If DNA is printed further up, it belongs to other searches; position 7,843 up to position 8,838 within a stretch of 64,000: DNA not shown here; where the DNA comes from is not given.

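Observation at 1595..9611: Duplicated histidine-phosphatase / sulfotransferase gene pair, one copy translationally coupled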

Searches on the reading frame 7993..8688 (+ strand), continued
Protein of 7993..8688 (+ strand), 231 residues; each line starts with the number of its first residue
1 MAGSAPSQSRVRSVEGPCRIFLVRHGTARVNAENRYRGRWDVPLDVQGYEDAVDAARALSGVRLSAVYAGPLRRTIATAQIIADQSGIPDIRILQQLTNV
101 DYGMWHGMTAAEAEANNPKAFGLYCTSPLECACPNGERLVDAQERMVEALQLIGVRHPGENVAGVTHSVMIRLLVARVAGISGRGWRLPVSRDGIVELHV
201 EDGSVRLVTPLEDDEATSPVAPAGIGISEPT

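Call 61: fold_search(model_id=the predicted structure, library=pdb)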
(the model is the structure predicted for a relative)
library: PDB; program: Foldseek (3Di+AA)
matches with E <= 10: 691; with E <= 0.001: 4
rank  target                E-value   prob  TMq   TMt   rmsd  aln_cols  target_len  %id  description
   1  2h8k_A                7.3e-04  1.00  0.39  0.43   9.1       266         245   10  Human Sulfotranferase SULT1C3 in complex with PAP (released 2006-06-20)
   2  22ga_A                7.7e-04  1.00  0.42  0.37   8.2       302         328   12  Crystal structure of sorghum sulfotransferase LGS1 reveals sulfation-assisted BC-ring formation in strigolactone biosy (released 2026-02-04)
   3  1efh_B                7.7e-04  1.00  0.35  0.34  15.2       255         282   12  CRYSTAL STRUCTURE OF THE HUMAN HYDROXYSTEROID SULFOTRANSFERASE IN THE PRESENCE OF PAP (released 2000-09-06)
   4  22ga_B                9.4e-04  1.00  0.40  0.35  10.5       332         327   14  Crystal structure of sorghum sulfotransferase LGS1 reveals sulfation-assisted BC-ring formation in strigolactone biosy (released 2026-02-04)
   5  5x2b_B                1.4e-03  1.00  0.37  0.37  15.8       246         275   10  Crystal structure of mouse sulfotransferase SULT7A1 complexed with PAP (released 2018-03-28)
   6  5x2b_H                1.6e-03  1.00  0.35  0.35  15.3       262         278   11  Crystal structure of mouse sulfotransferase SULT7A1 complexed with PAP (released 2018-03-28)
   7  2zpt                  1.8e-03  1.00  0.38  0.37  10.2       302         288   10  Crystal structure of mouse sulfotransferase SULT1D1 complex with PAP (released 2008-11-18)
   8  2gwh_B                1.8e-03  1.00  0.34  0.32  10.6       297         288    9  Human Sulfotranferase SULT1C2 in complex with PAP and pentachlorophenol (released 2006-05-16)
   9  4jvn_A                1.9e-03  1.00  0.35  0.34  15.7       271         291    9  Crystal structure of human estrogen sulfotransferase (SULT1E1) in complex with inactive cofactor PAP and metabolite of (released 2013-09-04)
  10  4jvl_B                1.9e-03  1.00  0.36  0.34  13.6       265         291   13  Crystal structure of human estrogen sulfotransferase (SULT1E1) in complex with inactive cofactor PAP and estradiol (E2 (released 2013-09-04)
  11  2zvp                  1.9e-03  1.00  0.38  0.37   9.9       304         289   12  Crystal structure of mouse cytosolic sulfotransferase mSULT1D1 complex with PAP and p-nitrophenol (released 2008-12-30)
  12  4jvl_A                2.0e-03  1.00  0.36  0.34  10.4       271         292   10  Crystal structure of human estrogen sulfotransferase (SULT1E1) in complex with inactive cofactor PAP and estradiol (E2 (released 2013-09-04)
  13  1bo6_B                2.2e-03  1.00  0.35  0.34  10.2       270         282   12  ESTROGEN SULFOTRANSFERASE WITH INACTIVE COFACTOR PAP AND VANADATE (released 1999-08-10)
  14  8xjp                  2.6e-03  1.00  0.36  0.34  16.5       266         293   11  Crystal structure of a sulfotransferase S4 in complex with PAP and 2-Phe-br (released 2024-12-25)
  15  1bo6_A                2.6e-03  0.99  0.32  0.32  11.2       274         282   12  ESTROGEN SULFOTRANSFERASE WITH INACTIVE COFACTOR PAP AND VANADATE (released 1999-08-10)
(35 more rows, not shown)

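Call 62: fold_search(model_id=the predicted structure, library=pdb)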
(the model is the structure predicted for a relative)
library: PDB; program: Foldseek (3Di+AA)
matches with E <= 10: 937; with E <= 0.001: 295
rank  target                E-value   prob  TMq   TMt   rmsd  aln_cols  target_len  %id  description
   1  4ij6_B                8.0e-15  1.00  0.75  0.85   2.6       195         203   25  Crystal Structure of a Novel-type Phosphoserine Phosphatase Mutant (H9A) from <i>Hydrogenobacter thermophilus</i> TK-6 (released 2013-03-20)
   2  1h2e                  1.0e-14  1.00  0.75  0.83   2.5       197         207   31  BACILLUS STEAROTHERMOPHILUS PHOE (previously known as yhfr) in complex with phosphate (released 2002-08-12)
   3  4ij5_A                3.1e-14  1.00  0.75  0.82   2.6       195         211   26  Crystal Structure of a Novel-type Phosphoserine Phosphatase from <i>Hydrogenobacter thermophilus</i> TK-6 (released 2013-03-20)
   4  4ij6_A                4.1e-14  1.00  0.75  0.83   2.6       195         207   26  Crystal Structure of a Novel-type Phosphoserine Phosphatase Mutant (H9A) from <i>Hydrogenobacter thermophilus</i> TK-6 (released 2013-03-20)
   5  9mmh_A                4.4e-14  1.00  0.69  0.77   3.4       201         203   21  HFP (histidine family phosphatase) that catalyzes essential dephosphorylation for riboflavin biosynthesis (released 2025-04-09)
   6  1ebb                  5.6e-14  1.00  0.73  0.83   3.3       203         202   31  Bacillus stearothermophilus YhfR (released 2002-02-11)
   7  6e4b_C                1.1e-13  1.00  0.71  0.80   3.2       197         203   21  The crystal structure of a putative alpha-ribazole-5'-P phosphatase from Escherichia coli str. K-12 substr. MG1655 (released 2018-09-12)
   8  6nru_L                8.3e-13  1.00  0.70  0.80   3.2       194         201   21  Crystal Structure of the Alpha-ribazole Phosphatase from Shigella flexneri (released 2019-03-06)
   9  6s2q_C                3.0e-12  1.00  0.72  0.79   3.1       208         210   25  Mycobacterial hydrolase 1 (released 2020-07-22)
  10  6s2r_A                4.3e-12  1.00  0.70  0.69   5.0       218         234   25  Mycobacterial hydrolase 2 (released 2020-07-15)
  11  4pza_B                4.9e-12  1.00  0.71  0.76   3.3       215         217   24  The complex structure of mycobacterial glucosyl-3-phosphoglycerate phosphatase Rv2419c with inorganic phosphate (released 2014-06-11)
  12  6e4b_A                5.2e-12  1.00  0.70  0.78   3.2       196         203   22  The crystal structure of a putative alpha-ribazole-5'-P phosphatase from Escherichia coli str. K-12 substr. MG1655 (released 2018-09-12)
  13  6nru_A                5.5e-12  1.00  0.69  0.78   3.2       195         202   22  Crystal Structure of the Alpha-ribazole Phosphatase from Shigella flexneri (released 2019-03-06)
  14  4qih_B                7.5e-12  1.00  0.70  0.80   3.1       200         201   24  The structure of mycobacterial glucosyl-3-phosphoglycerate phosphatase Rv2419c complexes with VO3 (released 2014-06-11)
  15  6s2q_D                8.5e-12  1.00  0.71  0.78   3.5       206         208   25  Mycobacterial hydrolase 1 (released 2020-07-22)
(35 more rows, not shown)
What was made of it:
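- On Histidine phosphatase superfamily, branch 1 (PF00300): Foldseek finds PspA, PhoE and CobC at E 1e-14 (call 62).
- Closest known: PhoE/YhfR broad-specificity phosphatase. Same: The fold is the same (Foldseek E 1e-14, TM 0.75-0.85; call 62).
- GpgP shows that this fold can act on glycosyl-phospho compounds (call 62).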

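Call 72: search_protein_families(library=pfam, proteins=[L165:3537-4667:-, L165:4772-5791:+, L165:6732-7784:-, L165:7788-8672:-, L165:9455-10783:+, L165:10787-11557:+, L165:1120-3486:-, L139:4963-5838:-, L139:7440-8783:+, L153:8236-9057:-], max_evalue=0.01)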
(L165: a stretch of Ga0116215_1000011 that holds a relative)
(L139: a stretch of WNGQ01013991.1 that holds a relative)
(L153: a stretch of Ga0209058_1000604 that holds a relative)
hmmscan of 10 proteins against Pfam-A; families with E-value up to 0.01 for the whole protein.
L165:3537-4667:- (377 aa): 1 family
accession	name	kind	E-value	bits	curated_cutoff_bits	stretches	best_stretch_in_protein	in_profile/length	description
PF12708.12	Pect-lyase_RHGA_epim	-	1.8e-13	51.2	27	1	54-252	2-199/213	Rhamnogalacturonase A/epimerase, pectate lyase-like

L165:4772-5791:+ (340 aa): 2 families
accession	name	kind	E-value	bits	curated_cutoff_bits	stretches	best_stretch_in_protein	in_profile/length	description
PF13469.12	Sulfotransfer_3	-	2.3e-06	28.5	27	1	22-264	2-216/216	Sulfotransferase family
PF00685.33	Sulfotransfer_1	-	0.0046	16.8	22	0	21-322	3-244/255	Sulfotransferase domain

L165:6732-7784:- (351 aa): 2 families
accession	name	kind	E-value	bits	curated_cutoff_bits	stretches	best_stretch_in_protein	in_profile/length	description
PF00685.33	Sulfotransfer_1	-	1.2e-05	25.2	22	1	26-330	3-246/255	Sulfotransferase domain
PF13469.12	Sulfotransfer_3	-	4.3e-05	24.3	27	0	27-185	2-145/216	Sulfotransferase family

L165:7788-8672:- (295 aa): 0 families

L165:9455-10783:+ (443 aa): 3 families
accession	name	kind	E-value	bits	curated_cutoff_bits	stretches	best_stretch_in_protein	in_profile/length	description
PF16576.10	HlyD_D23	-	1.4e-05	24.9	30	1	145-262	18-135/214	Barrel-sandwich domain of CusB or HlyD membrane-fusion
PF13437.12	HlyD_3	-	3.9e-05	24.8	22.2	0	153-194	6-48/106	HlyD family secretion protein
PF00364.28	Biotin_lipoyl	-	0.0044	17.3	22.1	0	154-177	50-73/73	Biotin-requiring enzyme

L165:10787-11557:+ (257 aa): 10 families
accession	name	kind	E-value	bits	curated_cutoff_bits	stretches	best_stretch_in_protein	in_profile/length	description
PF00005.33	ABC_tran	-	2.7e-35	122.4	25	1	33-180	1-136/137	ABC transporter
PF13304.12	AAA_21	-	1.4e-09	38.9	27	2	139-214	224-302/304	AAA domain, putative AbiEii toxin, Type IV TA system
PF02463.25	SMC_N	-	2.4e-07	30.8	40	1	44-226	25-213/220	RecF/RecN/SMC N terminal domain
PF13401.12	AAA_22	-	0.00039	21.2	27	1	43-200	5-109/130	AAA domain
PF13555.12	AAA_29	-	0.00056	20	27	1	40-60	19-39/61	P-loop containing region of AAA domain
PF13191.12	AAA_16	-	0.001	20.1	32.6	1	41-97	22-64/167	AAA ATPase domain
PF20703.3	nSTAND1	-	0.0019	18.4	27.1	1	40-61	30-51/379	Novel STAND NTPase 1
PF03193.22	RsgA_GTPase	-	0.0028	17.9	30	1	37-63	101-126/174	RsgA GTPase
PF25199.1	nSTAND_NTPase5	-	0.0037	17.5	34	0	41-94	39-92/145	Novel STAND NTPase 5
PF13481.12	AAA_25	-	0.0094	16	27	0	38-60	28-50/195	AAA domain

L165:1120-3486:- (789 aa): 7 families
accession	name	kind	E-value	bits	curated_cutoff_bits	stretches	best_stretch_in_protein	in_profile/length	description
PF00534.26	Glycos_transf_1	-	4.2e-41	140.8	26.4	1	577-734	13-171/172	Glycosyl transferases group 1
PF13692.12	Glyco_trans_1_4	-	4.9e-36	124.5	27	1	581-721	3-142/142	Glycosyl transferases group 1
PF13439.12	Glyco_transf_4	-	8.2e-19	68.7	28.5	1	409-566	2-166/170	Glycosyltransferase Family 4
PF13579.12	Glyco_trans_4_4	-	7.6e-15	56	29.7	1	409-565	1-158/158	Glycosyl transferase 4-like domain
PF20706.3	GT4-conflict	-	2.2e-12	47.1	26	1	573-748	189-385/385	Family 4 Glycosyltransferase in conflict systems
PF13524.12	Glyco_trans_1_2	-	9.5e-06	26.1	25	1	605-746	9-140/144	Glycosyl transferase-like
PF00535.33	Glycos_transf_2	-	0.00087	19.7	23.3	1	120-221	69-167/168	Glycosyl transferase family 2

L139:4963-5838:- (292 aa): 0 families

L139:7440-8783:+ (448 aa): 18 families
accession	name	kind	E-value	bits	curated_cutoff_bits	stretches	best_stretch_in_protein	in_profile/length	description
PF13424.12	TPR_12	-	8.5e-26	90.4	30.1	4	379-444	9-76/77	Tetratricopeptide repeat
PF07719.23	TPR_2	-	1.5e-14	53.3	27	1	379-404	7-32/34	Tetratricopeptide repeat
PF00515.34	TPR_1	-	3.7e-12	46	27.8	0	384-404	12-32/34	Tetratricopeptide repeat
PF17874.7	TPR_MalT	-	2e-11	44.2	45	1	135-316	5-184/336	MalT-like TPR region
PF13428.12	TPR_14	-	5.3e-10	39.4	23.5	0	132-162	2-32/44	Tetratricopeptide repeat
PF13432.12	TPR_16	-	5.8e-10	39.9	32.7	1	97-161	1-61/65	Tetratricopeptide repeat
PF13181.12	TPR_8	-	2.2e-09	37.1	25.7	0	380-405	8-33/34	Tetratricopeptide repeat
PF01381.28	HTH_3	-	8.9e-08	32.5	23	1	29-82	1-55/55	Helix-turn-helix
PF13374.12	TPR_10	-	4e-07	30.3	27.5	0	293-316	2-25/42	Tetratricopeptide repeat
PF12844.13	HTH_19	-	4.2e-06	27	30.2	1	26-86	1-62/64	Helix-turn-helix domain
PF13176.12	TPR_7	-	2e-05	24.8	27.9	0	258-282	4-28/36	Tetratricopeptide repeat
PF14938.12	SNAP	-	6.2e-05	23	25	0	168-316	32-178/282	Soluble NSF attachment protein, SNAP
PF14559.12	TPR_19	-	8.5e-05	23.2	25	0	104-158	2-52/68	Tetratricopeptide repeat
PF07721.20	TPR_4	-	8.9e-05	23.2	27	0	374-398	2-26/26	Tetratricopeptide repeat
PF12895.13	ANAPC3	-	0.0001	22.9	27.2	0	128-157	20-49/82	Anaphase-promoting complex, cyclosome, subunit 3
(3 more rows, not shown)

L153:8236-9057:- (274 aa): 3 families
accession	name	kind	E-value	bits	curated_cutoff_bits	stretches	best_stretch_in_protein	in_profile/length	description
PF02518.31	HATPase_c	-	9.6e-13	49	26.4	1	170-258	6-110/111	Histidine kinase-, DNA gyrase B-, and HSP90-like ATPase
PF07730.19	HisKA_3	-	2.7e-11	44.3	24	1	61-125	2-66/68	Histidine kinase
PF13589.12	HATPase_c_3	-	0.002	18.6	25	1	183-220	15-52/137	Histidine kinase-, DNA gyrase B-, and HSP90-like ATPase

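Call 73: search_protein_representatives(protein=window:7993-8688:+)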
Query: 231 residues. Proteins with E-value up to 0.001 (for the whole library): 22183; up to 1e-10: 4599; up to 1e-30: 33. The best 150 are listed.
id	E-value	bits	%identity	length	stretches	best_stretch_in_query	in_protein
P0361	6.4e-73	261.3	58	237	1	15-224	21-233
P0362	5.6e-55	202.7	56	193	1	32-198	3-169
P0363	1.9e-52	194.4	65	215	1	10-147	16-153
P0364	6.8e-52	192.6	55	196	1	12-189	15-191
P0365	8.8e-50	185.7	68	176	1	31-161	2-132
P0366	2.5e-49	184.2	66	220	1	10-137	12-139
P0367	6.3e-45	169.8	44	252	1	10-210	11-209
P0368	3.1e-44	167.5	60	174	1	12-144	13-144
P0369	5.5e-43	163.4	64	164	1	17-134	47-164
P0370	1.4e-42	162.1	63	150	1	59-180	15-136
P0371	4.2e-42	160.5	48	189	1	31-198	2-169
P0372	1.8e-41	158.5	41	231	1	16-215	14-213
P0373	2.5e-41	158.0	42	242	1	15-210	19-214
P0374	3.0e-41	157.7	33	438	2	14-195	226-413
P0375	3.2e-41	157.7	45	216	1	4-197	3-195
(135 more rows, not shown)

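Call 84: search_protein_families(library=padloc, proteins=[window:7993-8688:+], max_evalue=0.001)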
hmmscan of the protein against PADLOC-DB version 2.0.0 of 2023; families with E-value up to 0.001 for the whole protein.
window:7993-8688:+ (231 aa): 0 families

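Call 86: search_dna_similar(query=window:7993-8688:+, collection=plasmids, mode=protein, max_evalue=1e-10, max_rows=25)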
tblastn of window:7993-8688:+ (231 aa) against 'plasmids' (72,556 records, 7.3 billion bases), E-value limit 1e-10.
Records with a match: 90; places in all: 92; records where one place covers at least 80% of the query: 25.
Best place of each record, by identity: <60% 90.
By first word of the organism name: Sinorhizobium 58; Rhodococcus 7; Streptomyces 3; Sulfitobacter 3; Burkholderia 3; Subdoligranulum 1; Nonomuraea 1; Arthrobacter 1; Peptoclostridium 1; Ciceribacter 1; and 11 more.
By predicted mobility (MOB-suite, as given by PLSDB): mobilizable 57; non-mobilizable 29; conjugative 4.
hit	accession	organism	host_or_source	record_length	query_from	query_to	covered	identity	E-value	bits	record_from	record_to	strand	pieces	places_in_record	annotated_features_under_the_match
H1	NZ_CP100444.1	Streptomyces rimosus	pure culture,OTC cluster deletion ...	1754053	6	208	88%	33.7%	1e-13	76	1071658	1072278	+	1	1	record has no annotation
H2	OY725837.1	Subdoligranulum variabile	-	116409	20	223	88%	31.1%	2e-12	73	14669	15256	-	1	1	record has no annotation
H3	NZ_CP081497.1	Streptomyces sp. BHT-5-2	whole organism,plant soil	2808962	20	208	82%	32.8%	6e-16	84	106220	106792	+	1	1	none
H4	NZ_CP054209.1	Rhodococcus qingshengii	cell culture,carbendazim contaminated ...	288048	18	178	70%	37.8%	3e-14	78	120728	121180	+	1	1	histidine phosphatase family protein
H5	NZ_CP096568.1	Rhodococcus qingshengii JCM 15477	sandy loam,soil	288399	18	178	70%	37.8%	3e-14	78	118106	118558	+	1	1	histidine phosphatase family protein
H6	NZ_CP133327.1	Rhodococcus sp. DN22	-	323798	18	178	70%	37.8%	3e-14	78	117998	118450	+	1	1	histidine phosphatase family protein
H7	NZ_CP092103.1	Rhodococcus qingshengii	soil,petroleum-contaminated soil, ...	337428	18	178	70%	37.8%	3e-14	78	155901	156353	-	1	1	histidine phosphatase family protein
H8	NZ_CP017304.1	Rhodococcus sp. YL-1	pure culture,soil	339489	18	178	70%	37.8%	3e-14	78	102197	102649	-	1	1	histidine phosphatase family protein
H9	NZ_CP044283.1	Rhodococcus erythropolis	soil,rubber production plant territory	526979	18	178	70%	37.8%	3e-14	78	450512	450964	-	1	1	histidine phosphatase family protein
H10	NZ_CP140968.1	Sinorhizobium medicae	Medicago lupulina,whole organism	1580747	20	212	84%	31.3%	4e-12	72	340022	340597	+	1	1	none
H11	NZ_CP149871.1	Sinorhizobium medicae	Melilotus albus,Cell Culture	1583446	20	212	84%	31.3%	4e-12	72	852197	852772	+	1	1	none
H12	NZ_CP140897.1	Sinorhizobium medicae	Medicago lupulina,whole organism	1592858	20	212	84%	31.3%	4e-12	72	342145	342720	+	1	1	none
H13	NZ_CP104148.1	Sinorhizobium medicae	Trigonella foenum-graecum,cell culture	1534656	20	209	82%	31.8%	3e-13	76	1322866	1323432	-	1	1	none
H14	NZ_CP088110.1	Sinorhizobium medicae WSM1115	cell culture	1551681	20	209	82%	31.8%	3e-13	76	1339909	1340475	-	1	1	none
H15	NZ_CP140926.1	Sinorhizobium medicae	Medicago lupulina,whole organism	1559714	20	209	82%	31.8%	3e-13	76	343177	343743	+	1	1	none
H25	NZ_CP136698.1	Sulfitobacter dubius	Macrocystis pyrifera gametophyte,Whole ...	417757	19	208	82%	30.7%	2e-13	76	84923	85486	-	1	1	histidine phosphatase family protein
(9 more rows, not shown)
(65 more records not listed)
